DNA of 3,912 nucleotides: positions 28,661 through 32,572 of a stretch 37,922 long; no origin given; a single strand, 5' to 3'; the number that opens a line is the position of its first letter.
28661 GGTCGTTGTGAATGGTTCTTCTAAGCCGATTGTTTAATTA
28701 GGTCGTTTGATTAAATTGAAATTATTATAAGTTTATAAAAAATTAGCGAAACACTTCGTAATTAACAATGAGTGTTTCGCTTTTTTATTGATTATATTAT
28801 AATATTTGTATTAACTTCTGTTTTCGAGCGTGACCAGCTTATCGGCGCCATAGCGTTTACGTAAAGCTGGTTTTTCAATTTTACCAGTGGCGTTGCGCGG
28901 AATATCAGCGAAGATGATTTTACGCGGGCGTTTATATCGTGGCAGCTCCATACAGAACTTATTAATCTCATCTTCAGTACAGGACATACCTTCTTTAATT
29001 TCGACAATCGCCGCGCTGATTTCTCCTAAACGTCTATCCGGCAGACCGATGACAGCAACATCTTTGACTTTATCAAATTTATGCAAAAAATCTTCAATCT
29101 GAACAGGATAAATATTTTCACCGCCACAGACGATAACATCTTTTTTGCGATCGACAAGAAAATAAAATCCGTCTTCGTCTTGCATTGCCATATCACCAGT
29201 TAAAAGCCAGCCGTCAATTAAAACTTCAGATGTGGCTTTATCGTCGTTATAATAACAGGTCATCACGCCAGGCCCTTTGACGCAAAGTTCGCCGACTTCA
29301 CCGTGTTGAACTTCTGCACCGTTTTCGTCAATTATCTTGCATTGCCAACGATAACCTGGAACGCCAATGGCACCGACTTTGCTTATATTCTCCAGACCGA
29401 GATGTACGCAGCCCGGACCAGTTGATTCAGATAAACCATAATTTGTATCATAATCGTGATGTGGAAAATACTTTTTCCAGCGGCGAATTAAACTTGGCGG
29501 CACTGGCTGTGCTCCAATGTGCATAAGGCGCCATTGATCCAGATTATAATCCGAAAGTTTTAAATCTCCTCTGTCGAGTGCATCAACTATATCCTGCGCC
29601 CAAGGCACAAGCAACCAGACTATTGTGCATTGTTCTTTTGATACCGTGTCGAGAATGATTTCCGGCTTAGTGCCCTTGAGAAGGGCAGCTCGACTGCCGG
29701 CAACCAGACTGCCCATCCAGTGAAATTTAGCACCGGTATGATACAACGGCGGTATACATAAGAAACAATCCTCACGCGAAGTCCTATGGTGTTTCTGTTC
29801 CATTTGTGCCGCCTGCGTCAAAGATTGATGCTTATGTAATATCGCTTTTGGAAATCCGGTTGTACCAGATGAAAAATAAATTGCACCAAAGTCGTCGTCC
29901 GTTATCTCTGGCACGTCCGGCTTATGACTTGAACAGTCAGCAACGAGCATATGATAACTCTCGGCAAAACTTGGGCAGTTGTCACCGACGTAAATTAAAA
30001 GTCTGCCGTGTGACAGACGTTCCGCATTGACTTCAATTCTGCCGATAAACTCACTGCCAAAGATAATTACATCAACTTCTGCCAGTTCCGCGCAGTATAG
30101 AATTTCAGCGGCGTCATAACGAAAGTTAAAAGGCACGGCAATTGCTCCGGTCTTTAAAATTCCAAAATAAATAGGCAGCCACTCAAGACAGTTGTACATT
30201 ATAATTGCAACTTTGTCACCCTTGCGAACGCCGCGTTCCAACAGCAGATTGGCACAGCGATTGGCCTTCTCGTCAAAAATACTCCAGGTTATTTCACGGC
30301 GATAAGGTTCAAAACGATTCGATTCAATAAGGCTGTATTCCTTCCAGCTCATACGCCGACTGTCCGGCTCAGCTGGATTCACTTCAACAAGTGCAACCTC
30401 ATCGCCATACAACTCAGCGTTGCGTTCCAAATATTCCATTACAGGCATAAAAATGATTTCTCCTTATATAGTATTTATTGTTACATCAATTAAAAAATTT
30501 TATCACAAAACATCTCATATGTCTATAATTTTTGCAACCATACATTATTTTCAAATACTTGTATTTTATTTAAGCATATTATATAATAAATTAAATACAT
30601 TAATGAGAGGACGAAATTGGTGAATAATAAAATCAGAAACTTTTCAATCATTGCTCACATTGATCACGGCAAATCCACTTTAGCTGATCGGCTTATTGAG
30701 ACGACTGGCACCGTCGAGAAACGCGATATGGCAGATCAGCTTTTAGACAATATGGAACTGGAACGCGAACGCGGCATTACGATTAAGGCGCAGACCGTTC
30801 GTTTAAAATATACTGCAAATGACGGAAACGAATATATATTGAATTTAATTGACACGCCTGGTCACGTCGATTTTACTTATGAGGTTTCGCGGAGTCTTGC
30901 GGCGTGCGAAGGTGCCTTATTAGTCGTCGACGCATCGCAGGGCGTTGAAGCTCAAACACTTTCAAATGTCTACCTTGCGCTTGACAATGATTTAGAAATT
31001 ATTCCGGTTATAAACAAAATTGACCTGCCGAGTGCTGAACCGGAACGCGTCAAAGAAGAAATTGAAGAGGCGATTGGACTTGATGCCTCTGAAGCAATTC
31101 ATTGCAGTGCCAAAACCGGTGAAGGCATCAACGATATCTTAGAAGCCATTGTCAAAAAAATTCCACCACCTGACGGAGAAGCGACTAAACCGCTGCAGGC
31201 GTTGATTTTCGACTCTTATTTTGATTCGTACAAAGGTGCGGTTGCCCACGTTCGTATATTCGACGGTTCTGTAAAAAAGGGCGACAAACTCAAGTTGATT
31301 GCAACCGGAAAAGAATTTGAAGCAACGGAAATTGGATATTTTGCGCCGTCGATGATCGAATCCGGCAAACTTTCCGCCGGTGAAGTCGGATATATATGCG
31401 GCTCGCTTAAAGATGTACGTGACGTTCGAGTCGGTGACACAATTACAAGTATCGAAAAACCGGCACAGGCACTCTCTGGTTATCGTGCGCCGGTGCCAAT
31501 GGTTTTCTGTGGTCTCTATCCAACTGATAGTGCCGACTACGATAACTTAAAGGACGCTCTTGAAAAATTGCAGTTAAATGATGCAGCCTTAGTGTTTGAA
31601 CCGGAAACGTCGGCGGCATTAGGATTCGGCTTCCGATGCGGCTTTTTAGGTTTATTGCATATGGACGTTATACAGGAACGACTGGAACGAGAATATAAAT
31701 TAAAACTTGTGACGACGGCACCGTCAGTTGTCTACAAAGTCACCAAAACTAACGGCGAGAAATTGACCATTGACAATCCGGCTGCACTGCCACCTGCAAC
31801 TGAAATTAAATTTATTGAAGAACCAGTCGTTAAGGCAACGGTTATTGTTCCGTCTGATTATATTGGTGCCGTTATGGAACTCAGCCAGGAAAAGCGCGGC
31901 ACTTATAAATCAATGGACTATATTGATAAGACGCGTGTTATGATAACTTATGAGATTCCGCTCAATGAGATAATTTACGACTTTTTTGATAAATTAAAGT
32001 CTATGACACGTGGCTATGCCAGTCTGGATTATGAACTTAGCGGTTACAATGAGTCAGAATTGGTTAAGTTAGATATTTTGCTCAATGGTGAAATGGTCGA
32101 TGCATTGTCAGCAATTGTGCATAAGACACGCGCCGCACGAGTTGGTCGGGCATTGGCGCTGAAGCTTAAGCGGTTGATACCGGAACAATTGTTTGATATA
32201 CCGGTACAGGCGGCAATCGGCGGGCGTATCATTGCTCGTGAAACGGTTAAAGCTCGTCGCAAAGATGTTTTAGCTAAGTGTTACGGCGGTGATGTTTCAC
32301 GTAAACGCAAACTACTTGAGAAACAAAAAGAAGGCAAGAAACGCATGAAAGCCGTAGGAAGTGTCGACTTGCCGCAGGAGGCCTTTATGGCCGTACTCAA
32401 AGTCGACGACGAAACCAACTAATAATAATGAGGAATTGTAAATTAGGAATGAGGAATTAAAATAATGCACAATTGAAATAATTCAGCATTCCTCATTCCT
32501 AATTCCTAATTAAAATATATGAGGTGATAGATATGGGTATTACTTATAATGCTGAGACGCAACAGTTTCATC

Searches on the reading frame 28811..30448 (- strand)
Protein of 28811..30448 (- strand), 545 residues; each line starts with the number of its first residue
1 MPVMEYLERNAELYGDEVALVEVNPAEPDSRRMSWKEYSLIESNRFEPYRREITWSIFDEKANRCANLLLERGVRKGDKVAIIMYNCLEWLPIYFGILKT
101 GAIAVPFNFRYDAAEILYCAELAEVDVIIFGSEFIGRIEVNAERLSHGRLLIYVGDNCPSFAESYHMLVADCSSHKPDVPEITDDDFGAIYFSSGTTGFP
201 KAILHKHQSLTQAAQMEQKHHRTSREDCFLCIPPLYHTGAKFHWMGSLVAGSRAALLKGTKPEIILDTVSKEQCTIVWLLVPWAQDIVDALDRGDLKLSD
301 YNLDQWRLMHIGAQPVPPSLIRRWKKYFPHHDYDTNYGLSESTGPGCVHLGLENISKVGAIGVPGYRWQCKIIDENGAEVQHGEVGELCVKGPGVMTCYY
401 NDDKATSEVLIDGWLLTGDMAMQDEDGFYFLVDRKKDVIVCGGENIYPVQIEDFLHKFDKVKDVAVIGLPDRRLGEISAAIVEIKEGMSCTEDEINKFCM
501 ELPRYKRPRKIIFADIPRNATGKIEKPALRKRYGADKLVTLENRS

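Call 20: search_protein_families(library=pfam, proteins=[window:28811-30448:-], max_evalue=0.00001)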
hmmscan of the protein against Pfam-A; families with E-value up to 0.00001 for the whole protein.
window:28811-30448:- (545 aa): 2 families
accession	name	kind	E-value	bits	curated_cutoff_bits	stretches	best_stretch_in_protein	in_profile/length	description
PF00501.34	AMP-binding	-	5.3e-71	239.9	29.9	1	50-400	19-384/384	AMP-binding enzyme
PF13193.12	AMP-binding_C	-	3.9e-12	47.4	24.5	1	450-523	1-76/76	AMP-binding enzyme C-terminal domain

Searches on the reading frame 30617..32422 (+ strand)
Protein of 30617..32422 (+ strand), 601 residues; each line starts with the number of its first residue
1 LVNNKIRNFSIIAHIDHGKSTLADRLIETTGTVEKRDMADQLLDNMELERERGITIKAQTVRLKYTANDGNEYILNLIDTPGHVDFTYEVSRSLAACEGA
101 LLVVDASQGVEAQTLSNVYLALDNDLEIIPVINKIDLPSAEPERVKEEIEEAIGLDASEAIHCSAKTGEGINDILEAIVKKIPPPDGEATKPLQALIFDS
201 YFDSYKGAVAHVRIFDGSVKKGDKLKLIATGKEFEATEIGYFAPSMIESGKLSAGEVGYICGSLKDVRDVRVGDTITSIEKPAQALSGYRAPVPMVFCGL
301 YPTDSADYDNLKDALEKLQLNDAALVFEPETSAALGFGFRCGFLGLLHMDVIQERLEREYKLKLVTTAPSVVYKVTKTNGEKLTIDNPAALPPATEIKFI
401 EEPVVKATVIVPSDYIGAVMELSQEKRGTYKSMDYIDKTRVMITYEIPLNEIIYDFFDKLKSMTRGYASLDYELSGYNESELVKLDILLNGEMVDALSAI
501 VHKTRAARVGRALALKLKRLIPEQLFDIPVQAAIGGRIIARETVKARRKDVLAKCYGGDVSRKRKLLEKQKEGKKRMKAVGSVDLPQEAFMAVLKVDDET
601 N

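Call 20: search_protein_families(library=pfam, proteins=[window:30617-32422:+], max_evalue=0.00001)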
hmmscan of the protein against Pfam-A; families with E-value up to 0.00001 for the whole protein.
window:30617-32422:+ (601 aa): 6 families
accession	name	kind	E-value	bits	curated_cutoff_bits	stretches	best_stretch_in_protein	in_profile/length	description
PF00009.33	GTP_EFTU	-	3.3e-59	200.1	26.5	1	5-184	2-188/188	Elongation factor Tu GTP binding domain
PF06421.17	LepA_C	-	1.6e-48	163.7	29.7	1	489-595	1-107/107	GTP-binding protein LepA C-terminus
PF00679.30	EFG_C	-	9.6e-26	90.1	27.9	1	400-486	2-87/89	Elongation factor G C-terminus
PF03144.31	GTP_EFTU_D2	-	3.7e-12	46.9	30.3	1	207-277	1-73/73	Elongation factor Tu domain 2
PF14492.12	EFG_III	-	6.3e-07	29.8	27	1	292-366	2-73/75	Elongation Factor G, domain III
PF00071.28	Ras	-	4.5e-06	26.8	21.6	1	53-182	29-160/162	Ras family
